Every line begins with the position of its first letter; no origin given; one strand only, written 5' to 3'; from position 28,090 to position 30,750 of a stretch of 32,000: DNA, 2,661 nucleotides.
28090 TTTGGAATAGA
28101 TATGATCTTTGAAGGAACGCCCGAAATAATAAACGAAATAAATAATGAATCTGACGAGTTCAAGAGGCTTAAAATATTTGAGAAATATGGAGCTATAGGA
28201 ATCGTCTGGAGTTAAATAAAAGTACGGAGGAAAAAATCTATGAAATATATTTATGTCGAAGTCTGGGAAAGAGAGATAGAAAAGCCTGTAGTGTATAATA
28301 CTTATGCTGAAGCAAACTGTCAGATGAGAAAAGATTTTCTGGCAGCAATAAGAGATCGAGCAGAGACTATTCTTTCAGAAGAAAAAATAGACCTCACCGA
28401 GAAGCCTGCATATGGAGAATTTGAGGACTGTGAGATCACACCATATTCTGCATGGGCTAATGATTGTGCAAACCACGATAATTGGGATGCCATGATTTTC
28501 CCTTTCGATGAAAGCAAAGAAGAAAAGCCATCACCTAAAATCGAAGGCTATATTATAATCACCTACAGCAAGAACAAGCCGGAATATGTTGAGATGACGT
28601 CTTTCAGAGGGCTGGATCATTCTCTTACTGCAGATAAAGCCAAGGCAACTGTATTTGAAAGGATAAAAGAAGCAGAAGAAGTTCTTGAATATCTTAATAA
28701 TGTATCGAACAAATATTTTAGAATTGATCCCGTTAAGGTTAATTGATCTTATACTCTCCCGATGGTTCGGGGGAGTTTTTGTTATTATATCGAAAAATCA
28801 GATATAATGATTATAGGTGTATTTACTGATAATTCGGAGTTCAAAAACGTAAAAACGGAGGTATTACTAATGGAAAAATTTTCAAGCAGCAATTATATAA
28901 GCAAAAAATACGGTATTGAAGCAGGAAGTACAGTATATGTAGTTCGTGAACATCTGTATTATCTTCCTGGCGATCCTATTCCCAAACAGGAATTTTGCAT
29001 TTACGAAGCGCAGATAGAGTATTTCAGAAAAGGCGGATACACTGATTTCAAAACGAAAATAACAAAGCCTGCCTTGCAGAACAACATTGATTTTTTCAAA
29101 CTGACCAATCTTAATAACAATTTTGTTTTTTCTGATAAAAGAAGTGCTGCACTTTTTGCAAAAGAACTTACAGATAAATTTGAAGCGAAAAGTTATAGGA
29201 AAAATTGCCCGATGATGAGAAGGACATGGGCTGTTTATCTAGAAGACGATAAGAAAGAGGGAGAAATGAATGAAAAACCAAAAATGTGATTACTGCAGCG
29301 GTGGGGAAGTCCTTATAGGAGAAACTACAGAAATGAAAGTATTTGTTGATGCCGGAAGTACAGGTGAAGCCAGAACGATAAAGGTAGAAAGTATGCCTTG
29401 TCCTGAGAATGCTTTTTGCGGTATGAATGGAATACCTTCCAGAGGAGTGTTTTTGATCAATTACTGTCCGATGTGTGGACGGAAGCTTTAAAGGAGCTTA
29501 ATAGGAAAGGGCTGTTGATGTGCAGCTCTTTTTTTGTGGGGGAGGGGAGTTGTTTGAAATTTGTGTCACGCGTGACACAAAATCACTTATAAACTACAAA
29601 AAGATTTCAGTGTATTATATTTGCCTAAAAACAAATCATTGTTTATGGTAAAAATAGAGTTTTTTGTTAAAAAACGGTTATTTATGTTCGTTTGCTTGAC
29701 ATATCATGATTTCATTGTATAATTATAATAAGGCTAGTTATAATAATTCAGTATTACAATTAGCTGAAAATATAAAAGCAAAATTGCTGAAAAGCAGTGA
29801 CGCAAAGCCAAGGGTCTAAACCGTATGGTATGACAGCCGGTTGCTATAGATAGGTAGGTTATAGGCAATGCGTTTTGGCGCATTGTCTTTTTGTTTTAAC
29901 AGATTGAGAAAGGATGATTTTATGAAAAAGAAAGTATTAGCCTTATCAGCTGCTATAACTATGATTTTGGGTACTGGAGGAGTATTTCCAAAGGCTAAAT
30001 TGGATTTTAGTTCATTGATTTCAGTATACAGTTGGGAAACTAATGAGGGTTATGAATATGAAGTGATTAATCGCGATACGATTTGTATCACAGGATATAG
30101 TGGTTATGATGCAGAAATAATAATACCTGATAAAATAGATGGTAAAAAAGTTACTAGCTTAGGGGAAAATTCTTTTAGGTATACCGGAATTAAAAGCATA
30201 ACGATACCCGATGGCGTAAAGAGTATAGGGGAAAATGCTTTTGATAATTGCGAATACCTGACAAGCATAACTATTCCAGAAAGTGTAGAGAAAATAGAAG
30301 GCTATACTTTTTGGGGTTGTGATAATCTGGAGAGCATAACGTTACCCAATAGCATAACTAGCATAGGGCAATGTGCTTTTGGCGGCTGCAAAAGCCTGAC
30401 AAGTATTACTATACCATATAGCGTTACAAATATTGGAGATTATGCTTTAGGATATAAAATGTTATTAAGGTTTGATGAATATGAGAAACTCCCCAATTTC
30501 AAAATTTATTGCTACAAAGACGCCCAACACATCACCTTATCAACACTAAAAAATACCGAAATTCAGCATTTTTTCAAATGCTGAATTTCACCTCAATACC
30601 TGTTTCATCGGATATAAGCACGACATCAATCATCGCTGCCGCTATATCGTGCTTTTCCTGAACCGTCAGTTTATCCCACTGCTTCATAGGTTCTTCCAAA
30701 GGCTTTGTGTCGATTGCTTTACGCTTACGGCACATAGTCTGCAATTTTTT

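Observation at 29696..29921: c-di-GMP-I riboswitch with terminator controlling a BspA-type LRR surface protein on the element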

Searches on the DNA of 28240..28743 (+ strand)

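Call 82: search_rna_families(sources=[L326, L327, L328, L329, L330, L331], threshold=gathering)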
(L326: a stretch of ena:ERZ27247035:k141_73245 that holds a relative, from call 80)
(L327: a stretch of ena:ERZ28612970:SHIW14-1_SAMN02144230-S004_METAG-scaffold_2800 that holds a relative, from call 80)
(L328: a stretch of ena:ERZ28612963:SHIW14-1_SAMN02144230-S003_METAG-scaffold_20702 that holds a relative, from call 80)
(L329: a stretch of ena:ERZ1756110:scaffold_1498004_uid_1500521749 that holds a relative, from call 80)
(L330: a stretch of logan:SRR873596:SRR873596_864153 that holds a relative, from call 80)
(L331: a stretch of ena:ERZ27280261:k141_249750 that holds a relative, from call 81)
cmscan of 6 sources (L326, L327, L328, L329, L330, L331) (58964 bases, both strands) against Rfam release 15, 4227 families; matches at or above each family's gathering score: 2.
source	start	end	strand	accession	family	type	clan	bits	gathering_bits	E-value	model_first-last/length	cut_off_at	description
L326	14012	14096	+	RF01051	c-di-GMP-I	Cis-reg; riboswitch;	CL00126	75.5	35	4.6e-13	1-87/87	no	c-di-GMP-I riboswitch aptamer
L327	12886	12970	+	RF01051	c-di-GMP-I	Cis-reg; riboswitch;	CL00126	72.2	35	3e-12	1-87/87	no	c-di-GMP-I riboswitch aptamer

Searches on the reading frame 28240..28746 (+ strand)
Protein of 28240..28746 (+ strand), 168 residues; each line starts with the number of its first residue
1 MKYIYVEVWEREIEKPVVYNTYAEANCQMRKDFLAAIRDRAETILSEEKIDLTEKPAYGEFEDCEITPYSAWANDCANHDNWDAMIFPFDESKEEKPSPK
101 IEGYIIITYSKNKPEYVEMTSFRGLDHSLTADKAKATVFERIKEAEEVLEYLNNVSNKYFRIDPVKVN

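Call 30: search_protein_families(library=phrogs, proteins=[window:28240-28746:+], max_evalue=0.001)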
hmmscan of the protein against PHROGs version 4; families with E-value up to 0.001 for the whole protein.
window:28240-28746:+ (168 aa): 1 family
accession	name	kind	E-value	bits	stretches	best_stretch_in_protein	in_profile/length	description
phrog_1747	-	unknown function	0.00086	20.6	0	100-166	8-76/95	-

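Call 70: search_protein_families(library=pfam, proteins=[window:28240-28746:+], max_evalue=0.01)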
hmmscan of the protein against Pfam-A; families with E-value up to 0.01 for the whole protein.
window:28240-28746:+ (168 aa): 0 families

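Call 79: find_homologous_proteins(query=window:28240-28743:+, max_evalue=0.00001)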
Query window:28240-28743:+ (168 aa): 5 proteins with E <= 0.00001 among 41 candidates.
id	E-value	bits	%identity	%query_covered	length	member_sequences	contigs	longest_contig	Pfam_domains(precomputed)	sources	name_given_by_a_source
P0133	9.6e-102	356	96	100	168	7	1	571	-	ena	-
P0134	6.1e-85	301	82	100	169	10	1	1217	-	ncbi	-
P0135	1.5e-72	261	72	99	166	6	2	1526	-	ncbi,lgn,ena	-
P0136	2.2e-68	247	72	99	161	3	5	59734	-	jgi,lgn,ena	-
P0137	5.5e-63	230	69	99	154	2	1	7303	-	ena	-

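Call 80: find_encoding_contigs(protein=P0136, flank=8000, max_places=5)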
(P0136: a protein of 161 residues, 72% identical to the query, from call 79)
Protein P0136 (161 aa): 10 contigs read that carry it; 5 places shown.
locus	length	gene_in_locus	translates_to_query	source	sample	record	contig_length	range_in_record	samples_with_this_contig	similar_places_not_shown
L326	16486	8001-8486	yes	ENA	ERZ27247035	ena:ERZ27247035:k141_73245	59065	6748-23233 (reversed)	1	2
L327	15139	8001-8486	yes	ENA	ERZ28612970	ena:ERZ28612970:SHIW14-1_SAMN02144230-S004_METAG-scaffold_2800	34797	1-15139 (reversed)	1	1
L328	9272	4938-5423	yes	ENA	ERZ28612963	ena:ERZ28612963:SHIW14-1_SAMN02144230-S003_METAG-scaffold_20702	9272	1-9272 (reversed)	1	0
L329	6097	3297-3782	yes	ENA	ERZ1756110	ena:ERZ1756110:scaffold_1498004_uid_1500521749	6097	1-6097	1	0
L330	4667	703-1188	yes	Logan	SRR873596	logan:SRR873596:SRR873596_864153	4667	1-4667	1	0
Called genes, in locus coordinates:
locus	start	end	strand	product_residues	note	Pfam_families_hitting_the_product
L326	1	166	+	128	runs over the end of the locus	-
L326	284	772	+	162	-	-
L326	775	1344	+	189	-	-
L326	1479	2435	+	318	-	PF00404:Dockerin_1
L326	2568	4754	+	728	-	PF00521:DNA_topoisoIV, PF03989:DNA_gyraseA_C (faint)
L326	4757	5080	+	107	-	PF13518:HTH_28 (faint), PF13384:HTH_23 (faint), PF13542:HTH_Tnp_ISL3 (faint)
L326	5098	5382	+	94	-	-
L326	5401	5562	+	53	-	-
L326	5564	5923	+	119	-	-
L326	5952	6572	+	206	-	-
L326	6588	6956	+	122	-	-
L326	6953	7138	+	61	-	-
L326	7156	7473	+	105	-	-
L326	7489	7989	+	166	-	-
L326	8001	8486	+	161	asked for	-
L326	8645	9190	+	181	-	-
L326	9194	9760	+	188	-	-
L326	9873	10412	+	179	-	-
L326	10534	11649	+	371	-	PF00404:Dockerin_1 (faint)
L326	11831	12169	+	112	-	-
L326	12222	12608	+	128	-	-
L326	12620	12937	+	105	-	-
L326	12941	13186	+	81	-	-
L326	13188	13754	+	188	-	-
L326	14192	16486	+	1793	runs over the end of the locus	PF00092:VWA, PF11265:Med25_VWA (weak), PF25106:VWA_4 (weak), PF00404:Dockerin_1 (weak), PF13306:LRR_5, PF02368:Big_2, PF00404:Dockerin_1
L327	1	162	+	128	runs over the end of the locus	-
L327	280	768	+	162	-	-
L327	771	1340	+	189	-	-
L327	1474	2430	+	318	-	PF00404:Dockerin_1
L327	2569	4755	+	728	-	PF00521:DNA_topoisoIV, PF03989:DNA_gyraseA_C (faint)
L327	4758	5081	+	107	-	PF13518:HTH_28 (faint), PF13384:HTH_23 (faint), PF13542:HTH_Tnp_ISL3 (faint)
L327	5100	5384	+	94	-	-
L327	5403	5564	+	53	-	-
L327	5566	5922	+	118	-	-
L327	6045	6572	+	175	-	-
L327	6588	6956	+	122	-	-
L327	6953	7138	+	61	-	-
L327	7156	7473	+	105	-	-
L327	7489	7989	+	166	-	-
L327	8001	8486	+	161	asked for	-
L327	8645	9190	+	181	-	-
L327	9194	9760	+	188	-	-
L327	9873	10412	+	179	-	-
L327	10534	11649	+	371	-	PF00404:Dockerin_1 (faint)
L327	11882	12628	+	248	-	-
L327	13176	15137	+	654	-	?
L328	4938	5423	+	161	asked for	-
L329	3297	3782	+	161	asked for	-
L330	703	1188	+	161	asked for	-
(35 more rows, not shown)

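Call 81: find_encoding_contigs(protein=P0137, flank=8000, max_places=3)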
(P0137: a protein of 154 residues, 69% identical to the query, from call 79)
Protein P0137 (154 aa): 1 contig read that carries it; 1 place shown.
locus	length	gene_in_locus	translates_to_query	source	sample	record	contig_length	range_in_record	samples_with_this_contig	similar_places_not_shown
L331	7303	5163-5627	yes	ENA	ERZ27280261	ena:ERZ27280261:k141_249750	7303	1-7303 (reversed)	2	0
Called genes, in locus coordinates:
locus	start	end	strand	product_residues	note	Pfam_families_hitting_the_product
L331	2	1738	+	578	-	?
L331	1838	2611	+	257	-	-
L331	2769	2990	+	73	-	-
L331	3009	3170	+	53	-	-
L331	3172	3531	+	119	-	-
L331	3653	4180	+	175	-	-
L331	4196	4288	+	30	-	-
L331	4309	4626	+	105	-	-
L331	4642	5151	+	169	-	-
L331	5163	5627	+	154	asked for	-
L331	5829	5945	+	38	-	-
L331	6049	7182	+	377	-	PF00404:Dockerin_1 (faint)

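Call 87: search_protein_families(library=pfam, proteins=[L327:13176-15137:+, L326:14192-16486:+], max_evalue=0.001)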
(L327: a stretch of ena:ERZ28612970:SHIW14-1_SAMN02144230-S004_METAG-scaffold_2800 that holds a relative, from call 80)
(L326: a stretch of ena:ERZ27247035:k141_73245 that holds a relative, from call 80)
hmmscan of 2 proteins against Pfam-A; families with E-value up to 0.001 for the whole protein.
L327:13176-15137:+ (654 aa): 0 families

L326:14192-16486:+ (765 aa): 4 families
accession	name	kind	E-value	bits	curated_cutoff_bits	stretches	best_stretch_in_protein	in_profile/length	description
PF00092.34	VWA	-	7.9e-10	39.7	23.8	1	51-203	1-140/174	von Willebrand factor type A domain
PF25106.1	VWA_4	-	1.2e-08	35.1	27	1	52-194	2-125/169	von Willebrand factor A domain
PF11265.14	Med25_VWA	-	1e-06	29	21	1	48-135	3-96/213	Mediator complex subunit 25 von Willebrand factor type A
PF13073.11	DUF3937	-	0.00062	20.3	22.5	0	458-489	12-43/72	Protein of unknown function (DUF3937)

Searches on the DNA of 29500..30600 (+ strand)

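Call 10: search_dna_similar(query=window:29500-30600:+, collection=phages, mode=distant)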
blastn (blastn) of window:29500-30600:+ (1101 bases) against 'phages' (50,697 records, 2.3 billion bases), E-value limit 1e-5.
No match.

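Call 11: search_dna_similar(query=window:29500-30600:+, collection=plasmids, mode=distant)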
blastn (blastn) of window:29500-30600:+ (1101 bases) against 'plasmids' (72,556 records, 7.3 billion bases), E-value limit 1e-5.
No match.

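Call 18: search_rna_families(sources=[L007, L008, L009, L010, L012, L013, L014, L015, L016, L017, L018, L020, L022, L024, L025, L026], threshold=gathering)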
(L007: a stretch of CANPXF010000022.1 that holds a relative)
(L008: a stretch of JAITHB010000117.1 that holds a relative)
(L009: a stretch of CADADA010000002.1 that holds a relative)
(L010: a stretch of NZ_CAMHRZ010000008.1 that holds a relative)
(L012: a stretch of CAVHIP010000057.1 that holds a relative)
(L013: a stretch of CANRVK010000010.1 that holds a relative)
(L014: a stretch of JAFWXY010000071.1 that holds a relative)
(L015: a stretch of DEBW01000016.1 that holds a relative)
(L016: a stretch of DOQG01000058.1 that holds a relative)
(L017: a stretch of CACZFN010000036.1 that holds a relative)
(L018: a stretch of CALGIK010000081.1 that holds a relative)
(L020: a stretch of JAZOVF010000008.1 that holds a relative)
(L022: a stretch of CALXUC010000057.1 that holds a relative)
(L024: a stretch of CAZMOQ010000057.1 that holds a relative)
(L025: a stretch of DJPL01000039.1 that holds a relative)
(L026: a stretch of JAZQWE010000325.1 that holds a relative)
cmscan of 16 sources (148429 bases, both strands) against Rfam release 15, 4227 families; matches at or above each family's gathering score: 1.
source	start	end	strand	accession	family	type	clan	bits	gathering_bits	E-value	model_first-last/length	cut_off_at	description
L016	915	998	-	RF00005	tRNA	Gene; tRNA;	CL00001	51.3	29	1e-07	1-71/71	no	tRNA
